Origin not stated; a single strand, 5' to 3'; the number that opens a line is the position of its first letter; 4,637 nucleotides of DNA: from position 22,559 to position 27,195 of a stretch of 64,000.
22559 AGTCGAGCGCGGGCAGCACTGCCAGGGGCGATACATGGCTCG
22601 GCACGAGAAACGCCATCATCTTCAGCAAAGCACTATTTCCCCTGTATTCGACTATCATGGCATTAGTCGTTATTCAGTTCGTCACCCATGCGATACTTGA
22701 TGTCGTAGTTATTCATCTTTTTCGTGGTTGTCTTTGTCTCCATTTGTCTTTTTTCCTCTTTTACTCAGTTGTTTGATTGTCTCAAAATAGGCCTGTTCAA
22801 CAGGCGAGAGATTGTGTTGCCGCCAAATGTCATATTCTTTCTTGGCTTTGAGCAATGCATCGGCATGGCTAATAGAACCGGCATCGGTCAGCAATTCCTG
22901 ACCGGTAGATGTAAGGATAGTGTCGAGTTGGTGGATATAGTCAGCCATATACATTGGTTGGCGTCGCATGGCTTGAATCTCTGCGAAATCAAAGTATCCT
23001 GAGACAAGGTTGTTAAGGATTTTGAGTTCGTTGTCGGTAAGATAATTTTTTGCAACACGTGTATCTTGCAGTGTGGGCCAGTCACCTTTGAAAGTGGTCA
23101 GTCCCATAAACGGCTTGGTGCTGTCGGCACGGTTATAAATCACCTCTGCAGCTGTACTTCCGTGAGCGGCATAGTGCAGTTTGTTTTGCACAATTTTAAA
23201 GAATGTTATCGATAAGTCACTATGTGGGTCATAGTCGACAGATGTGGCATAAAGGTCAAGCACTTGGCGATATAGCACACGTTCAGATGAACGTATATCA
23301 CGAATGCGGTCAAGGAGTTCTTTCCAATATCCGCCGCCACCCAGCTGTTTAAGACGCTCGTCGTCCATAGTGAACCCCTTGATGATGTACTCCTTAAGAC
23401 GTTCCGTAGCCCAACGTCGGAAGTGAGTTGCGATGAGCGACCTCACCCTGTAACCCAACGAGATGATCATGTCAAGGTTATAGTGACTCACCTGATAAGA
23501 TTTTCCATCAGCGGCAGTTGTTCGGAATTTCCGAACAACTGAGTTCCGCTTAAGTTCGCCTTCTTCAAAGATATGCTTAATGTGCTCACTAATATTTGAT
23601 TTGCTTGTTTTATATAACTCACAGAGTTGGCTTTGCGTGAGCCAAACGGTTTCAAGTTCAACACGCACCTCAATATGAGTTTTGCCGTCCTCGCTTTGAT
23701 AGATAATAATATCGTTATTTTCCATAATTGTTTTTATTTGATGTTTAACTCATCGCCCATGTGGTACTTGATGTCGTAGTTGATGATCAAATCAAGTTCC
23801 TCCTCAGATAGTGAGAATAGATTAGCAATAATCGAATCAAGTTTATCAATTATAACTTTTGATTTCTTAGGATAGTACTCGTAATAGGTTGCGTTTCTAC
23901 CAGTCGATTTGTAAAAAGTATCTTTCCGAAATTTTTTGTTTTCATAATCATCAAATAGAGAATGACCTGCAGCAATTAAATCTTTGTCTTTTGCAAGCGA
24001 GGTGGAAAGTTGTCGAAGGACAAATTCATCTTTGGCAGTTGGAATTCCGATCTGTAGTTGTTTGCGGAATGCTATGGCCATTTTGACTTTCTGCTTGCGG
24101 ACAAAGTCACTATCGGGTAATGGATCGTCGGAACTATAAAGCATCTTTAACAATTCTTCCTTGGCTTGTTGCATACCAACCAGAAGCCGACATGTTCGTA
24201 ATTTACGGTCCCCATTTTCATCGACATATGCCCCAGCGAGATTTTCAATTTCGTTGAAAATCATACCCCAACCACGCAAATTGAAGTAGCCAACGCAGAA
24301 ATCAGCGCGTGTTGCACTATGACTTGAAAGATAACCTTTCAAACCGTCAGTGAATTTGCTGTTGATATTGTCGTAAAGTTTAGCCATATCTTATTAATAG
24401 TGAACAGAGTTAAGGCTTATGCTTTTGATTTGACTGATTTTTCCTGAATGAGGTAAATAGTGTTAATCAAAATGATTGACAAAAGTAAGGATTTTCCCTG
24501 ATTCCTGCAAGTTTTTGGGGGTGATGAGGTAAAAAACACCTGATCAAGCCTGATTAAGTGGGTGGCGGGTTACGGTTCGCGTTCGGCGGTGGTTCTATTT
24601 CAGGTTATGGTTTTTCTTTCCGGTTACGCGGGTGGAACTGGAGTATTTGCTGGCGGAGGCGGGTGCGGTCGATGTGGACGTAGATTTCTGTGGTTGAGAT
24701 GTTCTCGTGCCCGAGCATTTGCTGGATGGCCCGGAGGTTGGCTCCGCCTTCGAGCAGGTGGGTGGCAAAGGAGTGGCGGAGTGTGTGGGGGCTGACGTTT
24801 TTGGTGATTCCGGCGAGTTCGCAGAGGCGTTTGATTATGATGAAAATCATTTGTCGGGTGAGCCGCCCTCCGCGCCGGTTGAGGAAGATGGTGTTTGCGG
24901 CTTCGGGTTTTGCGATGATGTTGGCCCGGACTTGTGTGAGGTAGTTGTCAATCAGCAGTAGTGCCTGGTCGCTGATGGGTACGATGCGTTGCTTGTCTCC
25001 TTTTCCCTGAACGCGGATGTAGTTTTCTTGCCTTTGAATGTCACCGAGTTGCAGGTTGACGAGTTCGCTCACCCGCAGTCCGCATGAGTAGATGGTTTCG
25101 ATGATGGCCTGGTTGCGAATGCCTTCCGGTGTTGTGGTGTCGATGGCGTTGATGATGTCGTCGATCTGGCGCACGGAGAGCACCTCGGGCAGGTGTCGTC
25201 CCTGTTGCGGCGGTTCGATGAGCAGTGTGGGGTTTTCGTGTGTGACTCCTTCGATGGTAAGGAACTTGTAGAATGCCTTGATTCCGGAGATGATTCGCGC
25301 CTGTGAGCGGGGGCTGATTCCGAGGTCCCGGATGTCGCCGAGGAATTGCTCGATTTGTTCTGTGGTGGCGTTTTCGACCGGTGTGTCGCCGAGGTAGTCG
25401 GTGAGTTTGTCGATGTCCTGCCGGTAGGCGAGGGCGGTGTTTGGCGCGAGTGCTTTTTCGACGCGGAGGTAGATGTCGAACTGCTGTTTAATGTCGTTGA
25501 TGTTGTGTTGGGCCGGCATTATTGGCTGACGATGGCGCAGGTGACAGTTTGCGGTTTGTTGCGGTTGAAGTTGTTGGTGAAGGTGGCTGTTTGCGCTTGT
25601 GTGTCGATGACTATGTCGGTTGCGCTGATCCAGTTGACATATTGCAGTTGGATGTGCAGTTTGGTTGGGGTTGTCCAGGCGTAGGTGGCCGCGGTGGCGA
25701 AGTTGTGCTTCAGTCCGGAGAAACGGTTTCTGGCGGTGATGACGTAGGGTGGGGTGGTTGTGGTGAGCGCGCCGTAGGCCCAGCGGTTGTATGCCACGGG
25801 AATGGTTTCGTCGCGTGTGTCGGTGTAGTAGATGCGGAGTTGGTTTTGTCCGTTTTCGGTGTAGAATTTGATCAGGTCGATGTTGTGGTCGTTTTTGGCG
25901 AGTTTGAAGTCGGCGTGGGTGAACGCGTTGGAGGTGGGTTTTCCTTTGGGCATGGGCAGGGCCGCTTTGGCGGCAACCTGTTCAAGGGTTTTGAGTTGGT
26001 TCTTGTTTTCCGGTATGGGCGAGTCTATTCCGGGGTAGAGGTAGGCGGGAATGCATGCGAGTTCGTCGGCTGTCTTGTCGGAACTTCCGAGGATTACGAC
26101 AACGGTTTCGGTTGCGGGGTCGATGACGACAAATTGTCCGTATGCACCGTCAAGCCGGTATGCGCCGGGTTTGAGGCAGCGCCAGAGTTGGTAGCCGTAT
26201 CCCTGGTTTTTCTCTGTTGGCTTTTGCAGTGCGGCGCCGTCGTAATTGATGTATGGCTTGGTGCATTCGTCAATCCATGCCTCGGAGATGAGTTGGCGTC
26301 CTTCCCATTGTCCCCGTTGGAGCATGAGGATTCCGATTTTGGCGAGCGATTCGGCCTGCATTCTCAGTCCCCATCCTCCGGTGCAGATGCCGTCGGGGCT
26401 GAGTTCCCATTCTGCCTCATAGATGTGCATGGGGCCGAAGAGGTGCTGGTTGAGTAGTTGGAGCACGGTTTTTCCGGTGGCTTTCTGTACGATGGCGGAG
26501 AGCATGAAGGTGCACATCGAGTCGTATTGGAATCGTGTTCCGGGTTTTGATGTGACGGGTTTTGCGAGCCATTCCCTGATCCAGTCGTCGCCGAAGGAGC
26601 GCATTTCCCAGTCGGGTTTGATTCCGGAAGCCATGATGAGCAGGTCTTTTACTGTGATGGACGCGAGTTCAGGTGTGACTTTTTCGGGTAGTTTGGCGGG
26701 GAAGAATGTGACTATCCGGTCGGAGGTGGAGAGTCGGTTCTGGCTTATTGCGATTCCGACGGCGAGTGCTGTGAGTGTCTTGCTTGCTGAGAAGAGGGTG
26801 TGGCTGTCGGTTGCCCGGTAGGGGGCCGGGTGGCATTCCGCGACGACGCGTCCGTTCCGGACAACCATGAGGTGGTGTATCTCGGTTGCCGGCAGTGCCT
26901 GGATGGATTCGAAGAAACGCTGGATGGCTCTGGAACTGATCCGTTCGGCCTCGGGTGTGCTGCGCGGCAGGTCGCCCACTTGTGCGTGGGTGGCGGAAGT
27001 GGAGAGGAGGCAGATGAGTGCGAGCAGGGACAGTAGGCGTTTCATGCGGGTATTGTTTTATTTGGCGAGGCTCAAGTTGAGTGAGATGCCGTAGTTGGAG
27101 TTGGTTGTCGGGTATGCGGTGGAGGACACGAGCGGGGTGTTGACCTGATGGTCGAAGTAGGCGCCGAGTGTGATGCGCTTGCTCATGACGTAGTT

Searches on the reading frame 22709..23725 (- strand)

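Call 106: search_protein_families(library=pfam, proteins=[window:22709-23725:-], max_evalue=0.001)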
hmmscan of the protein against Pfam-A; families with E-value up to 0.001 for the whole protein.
window:22709-23725:- (338 aa): 1 family
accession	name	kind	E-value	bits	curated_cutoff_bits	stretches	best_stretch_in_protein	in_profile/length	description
PF13310.11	Virulence_RhuM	-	6.9e-106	353.6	33.7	1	62-305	1-248/252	Virulence protein RhuM family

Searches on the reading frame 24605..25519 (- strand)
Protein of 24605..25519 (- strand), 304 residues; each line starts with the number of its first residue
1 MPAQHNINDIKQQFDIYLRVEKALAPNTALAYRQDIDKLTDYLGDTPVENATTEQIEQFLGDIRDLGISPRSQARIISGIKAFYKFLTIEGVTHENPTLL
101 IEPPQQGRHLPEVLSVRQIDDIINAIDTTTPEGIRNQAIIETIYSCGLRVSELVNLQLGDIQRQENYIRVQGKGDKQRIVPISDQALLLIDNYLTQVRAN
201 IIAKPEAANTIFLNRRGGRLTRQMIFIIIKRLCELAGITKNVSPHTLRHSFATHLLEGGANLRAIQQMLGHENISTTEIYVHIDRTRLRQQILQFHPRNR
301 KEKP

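Call 106: search_protein_families(library=pfam, proteins=[window:24605-25519:-], max_evalue=0.001)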
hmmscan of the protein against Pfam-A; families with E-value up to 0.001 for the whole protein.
window:24605-25519:- (304 aa): 3 families
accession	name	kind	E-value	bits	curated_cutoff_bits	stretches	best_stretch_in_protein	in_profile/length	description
PF00589.27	Phage_integrase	-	8.6e-49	166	27.1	1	113-285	2-170/172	Phage integrase family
PF02899.23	Phage_int_SAM_1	-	3e-18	66.3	22.3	1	12-91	2-83/83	Phage integrase, N-terminal SAM-like domain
PF13495.12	Phage_int_SAM_4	-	2.6e-07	31.4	27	1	12-85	3-76/85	Phage integrase, N-terminal SAM-like domain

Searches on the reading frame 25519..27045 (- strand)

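Call 106: search_protein_families(library=pfam, proteins=[window:25519-27045:-], max_evalue=0.001)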
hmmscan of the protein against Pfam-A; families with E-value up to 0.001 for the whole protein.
window:25519-27045:- (508 aa): 1 family
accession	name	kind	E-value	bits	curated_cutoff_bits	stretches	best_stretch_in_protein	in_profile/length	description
PF00144.29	Beta-lactamase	-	5.2e-32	111.8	27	1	59-327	19-316/329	Beta-lactamase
